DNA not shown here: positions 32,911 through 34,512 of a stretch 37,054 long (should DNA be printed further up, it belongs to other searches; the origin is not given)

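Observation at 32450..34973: Post-lysis accessory operon: small membrane proteins, an FtsK/TcpA-like translocase and a replication-relaxation protein on a phage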

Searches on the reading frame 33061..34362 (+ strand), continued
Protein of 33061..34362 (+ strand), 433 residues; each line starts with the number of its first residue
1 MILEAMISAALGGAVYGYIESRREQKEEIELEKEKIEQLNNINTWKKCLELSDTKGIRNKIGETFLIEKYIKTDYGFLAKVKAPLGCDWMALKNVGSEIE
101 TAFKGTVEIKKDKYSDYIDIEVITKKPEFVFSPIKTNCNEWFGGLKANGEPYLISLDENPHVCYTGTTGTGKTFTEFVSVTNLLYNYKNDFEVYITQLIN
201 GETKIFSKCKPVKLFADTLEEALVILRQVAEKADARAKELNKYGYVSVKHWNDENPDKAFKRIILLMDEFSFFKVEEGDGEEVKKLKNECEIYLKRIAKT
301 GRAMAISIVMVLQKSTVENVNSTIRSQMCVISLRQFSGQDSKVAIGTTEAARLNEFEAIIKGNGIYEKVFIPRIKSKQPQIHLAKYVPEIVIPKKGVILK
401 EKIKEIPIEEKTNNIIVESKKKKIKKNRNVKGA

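Call 103: get_annotated_region(hit=H35, flank=9000)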
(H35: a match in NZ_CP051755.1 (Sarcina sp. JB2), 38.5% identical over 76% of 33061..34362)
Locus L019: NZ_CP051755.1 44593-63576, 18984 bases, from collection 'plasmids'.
description: Sarcina sp. JB2 plasmid p1, complete sequence
organism: Sarcina sp. JB2 (NCBI taxid 2726954)
taxonomy: Bacteria; Bacillota; Clostridia; Eubacteriales; Clostridiaceae; Sarcina; Sarcina sp. JB2
host: -; source: Pan troglodytes verus (Western chimpanzee),Cultured Isolate,brain,brain; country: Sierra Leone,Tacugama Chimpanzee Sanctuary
typing (MOB-suite, as given by PLSDB): non-mobilizable
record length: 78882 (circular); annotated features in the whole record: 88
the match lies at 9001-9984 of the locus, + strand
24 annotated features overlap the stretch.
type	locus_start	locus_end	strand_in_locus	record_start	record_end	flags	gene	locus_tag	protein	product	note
CDS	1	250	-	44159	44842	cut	-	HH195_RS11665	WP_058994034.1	NAD(P)/FAD-dependent oxidoreductase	-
CDS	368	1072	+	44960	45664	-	-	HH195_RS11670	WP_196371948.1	MerR family transcriptional regulator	GO:0006355 - regulation of DNA-templated transcription [Evidence IEA]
CDS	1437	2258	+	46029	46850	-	-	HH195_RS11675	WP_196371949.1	ParA family protein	-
CDS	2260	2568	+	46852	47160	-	-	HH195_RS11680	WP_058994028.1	ribbon-helix-helix domain-containing protein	-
CDS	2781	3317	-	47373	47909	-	-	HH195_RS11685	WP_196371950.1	hypothetical protein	-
CDS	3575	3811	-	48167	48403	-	-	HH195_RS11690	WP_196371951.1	hypothetical protein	-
CDS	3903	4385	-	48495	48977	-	-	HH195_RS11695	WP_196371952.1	hypothetical protein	-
CDS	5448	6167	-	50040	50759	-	-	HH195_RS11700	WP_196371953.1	hypothetical protein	-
CDS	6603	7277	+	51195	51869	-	-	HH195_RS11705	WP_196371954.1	hypothetical protein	-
CDS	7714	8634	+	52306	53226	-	-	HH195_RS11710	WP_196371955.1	hypothetical protein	-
CDS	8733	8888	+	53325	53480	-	-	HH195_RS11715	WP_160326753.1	hypothetical protein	-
CDS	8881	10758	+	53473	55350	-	-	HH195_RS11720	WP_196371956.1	FtsK/SpoIIIE domain-containing protein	-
CDS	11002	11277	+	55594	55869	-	-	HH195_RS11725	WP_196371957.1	hypothetical protein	-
CDS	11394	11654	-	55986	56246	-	-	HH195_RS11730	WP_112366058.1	DUF2442 domain-containing protein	-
CDS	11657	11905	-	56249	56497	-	-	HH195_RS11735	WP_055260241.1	DUF4160 domain-containing protein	-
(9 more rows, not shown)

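Call 104: get_annotated_region(hit=H39, flank=9000)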
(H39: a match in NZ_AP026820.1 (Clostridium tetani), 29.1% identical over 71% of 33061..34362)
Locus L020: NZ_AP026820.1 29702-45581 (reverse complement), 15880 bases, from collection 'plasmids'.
description: Clostridium tetani strain KHSU-234311-028 plasmid pKHSU-234311-028-2, complete sequence
organism: Clostridium tetani (NCBI taxid 1513)
taxonomy: Bacteria; Bacillota; Clostridia; Eubacteriales; Clostridiaceae; Clostridium; Clostridium tetani
host: -; source: soil; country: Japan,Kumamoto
typing (MOB-suite, as given by PLSDB): non-mobilizable
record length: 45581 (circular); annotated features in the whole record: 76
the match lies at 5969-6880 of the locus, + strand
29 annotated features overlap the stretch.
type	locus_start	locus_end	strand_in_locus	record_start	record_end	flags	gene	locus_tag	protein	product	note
CDS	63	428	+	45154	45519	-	-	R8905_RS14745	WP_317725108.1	helix-turn-helix transcriptional regulator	-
CDS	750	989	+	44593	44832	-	-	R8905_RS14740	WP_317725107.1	helix-turn-helix transcriptional regulator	-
CDS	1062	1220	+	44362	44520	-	-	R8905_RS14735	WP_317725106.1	hypothetical protein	-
CDS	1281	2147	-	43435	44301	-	-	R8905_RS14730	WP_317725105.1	hypothetical protein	-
CDS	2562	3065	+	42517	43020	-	-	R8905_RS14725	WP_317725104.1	DNA-binding protein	-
CDS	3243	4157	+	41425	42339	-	-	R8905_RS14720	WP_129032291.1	ParM/StbA family protein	GO:0030541 - plasmid partitioning [Evidence IEA]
CDS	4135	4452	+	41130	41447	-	-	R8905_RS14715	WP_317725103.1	hypothetical protein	-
CDS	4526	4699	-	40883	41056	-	-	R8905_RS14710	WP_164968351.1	hypothetical protein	-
CDS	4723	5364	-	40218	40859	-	-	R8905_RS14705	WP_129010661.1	recombinase family protein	GO:0006310 - DNA recombination [Evidence IEA]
CDS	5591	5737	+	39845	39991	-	-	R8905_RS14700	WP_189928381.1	hypothetical protein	-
CDS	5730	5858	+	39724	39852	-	-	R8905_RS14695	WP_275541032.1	hypothetical protein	-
CDS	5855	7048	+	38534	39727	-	-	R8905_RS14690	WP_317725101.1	FtsK/SpoIIIE domain-containing protein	-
CDS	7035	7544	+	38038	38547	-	-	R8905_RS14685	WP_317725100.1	winged helix-turn-helix transcriptional regulator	-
CDS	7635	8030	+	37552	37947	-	-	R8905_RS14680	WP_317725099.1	metal-dependent hydrolase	-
CDS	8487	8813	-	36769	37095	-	-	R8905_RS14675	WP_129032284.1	hypothetical protein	-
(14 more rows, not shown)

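Call 105: fold_search(model_id=the predicted structure, library=pdb)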
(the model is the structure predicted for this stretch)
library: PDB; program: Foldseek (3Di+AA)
matches with E <= 10: 1688; with E <= 0.001: 278
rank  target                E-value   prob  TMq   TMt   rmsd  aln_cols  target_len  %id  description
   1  6o1w_A                5.8e-22  1.00  0.53  0.64   9.2       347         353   16  Structure of pCW3 conjugation coupling protein TcpA monomer orthorhombic crystal form (released 2020-02-26)
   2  6o1y_B                1.0e-21  1.00  0.54  0.65   9.0       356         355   16  Structure of pCW3 conjugation coupling protein TcpA monomeric form with ATP (released 2020-02-26)
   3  6o1x_A                2.1e-21  1.00  0.54  0.65   9.4       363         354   15  Structure of pCW3 conjugation coupling protein TcpA monomer form with ATPgS (released 2020-02-26)
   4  6o1w_B                3.0e-21  1.00  0.54  0.65   8.9       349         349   17  Structure of pCW3 conjugation coupling protein TcpA monomer orthorhombic crystal form (released 2020-02-26)
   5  6o1x_B                4.5e-21  1.00  0.53  0.65   9.4       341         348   17  Structure of pCW3 conjugation coupling protein TcpA monomer form with ATPgS (released 2020-02-26)
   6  2ius_D                4.4e-18  1.00  0.56  0.61   5.3       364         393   16  E. coli FtsK motor domain (released 2006-08-29)
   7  6t8o_A                4.7e-18  1.00  0.58  0.63   4.6       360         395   16  Stalled FtsK motor domain bound to dsDNA end (released 2019-11-20)
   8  2ius_A                5.6e-18  1.00  0.56  0.61   5.2       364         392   16  E. coli FtsK motor domain (released 2006-08-29)
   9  6o1z                  6.7e-18  1.00  0.59  0.69   5.5       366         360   16  Structure of pCW3 conjugation coupling protein TcpA hexagonal crystal form (released 2020-03-04)
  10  2ius_F                1.1e-17  1.00  0.55  0.61   5.0       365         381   15  E. coli FtsK motor domain (released 2006-08-29)
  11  2iut_A                1.5e-17  1.00  0.54  0.57   6.5       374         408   15  P. aeruginosa FtsK motor domain, dimeric (released 2006-08-29)
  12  6t8g_A                2.4e-17  1.00  0.61  0.66   4.6       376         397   15  Stalled FtsK motor domain bound to dsDNA (released 2019-11-20)
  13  6t8b_B                8.4e-17  1.00  0.59  0.64   4.7       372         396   16  FtsK motor domain with dsDNA, translocating state (released 2019-11-20)
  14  6t8o_F                1.0e-16  1.00  0.57  0.62   4.7       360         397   16  Stalled FtsK motor domain bound to dsDNA end (released 2019-11-20)
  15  6t8o_C                1.4e-16  1.00  0.57  0.61   4.9       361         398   16  Stalled FtsK motor domain bound to dsDNA end (released 2019-11-20)
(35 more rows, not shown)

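Call 107: search_protein_families(library=pfam, proteins=[L020:7035-7544:+, L006:10576-11193:+], max_evalue=0.01)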
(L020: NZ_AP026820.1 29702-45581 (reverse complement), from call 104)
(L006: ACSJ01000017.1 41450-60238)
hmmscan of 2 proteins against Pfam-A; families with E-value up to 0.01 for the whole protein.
L020:7035-7544:+ (169 aa): 2 families
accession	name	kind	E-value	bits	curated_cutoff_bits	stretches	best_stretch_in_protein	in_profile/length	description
PF13412.12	HTH_24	-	1.9e-06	27.8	21.9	1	5-46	3-44/48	Winged helix-turn-helix DNA-binding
PF12802.13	MarR_2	-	0.00042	20.8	27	1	2-52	2-53/61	MarR family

L006:10576-11193:+ (205 aa): 1 family
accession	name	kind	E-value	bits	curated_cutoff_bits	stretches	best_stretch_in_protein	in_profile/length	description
PF13814.12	Replic_Relax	-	0.0093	16.5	25.3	0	14-62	1-48/191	Replication-relaxation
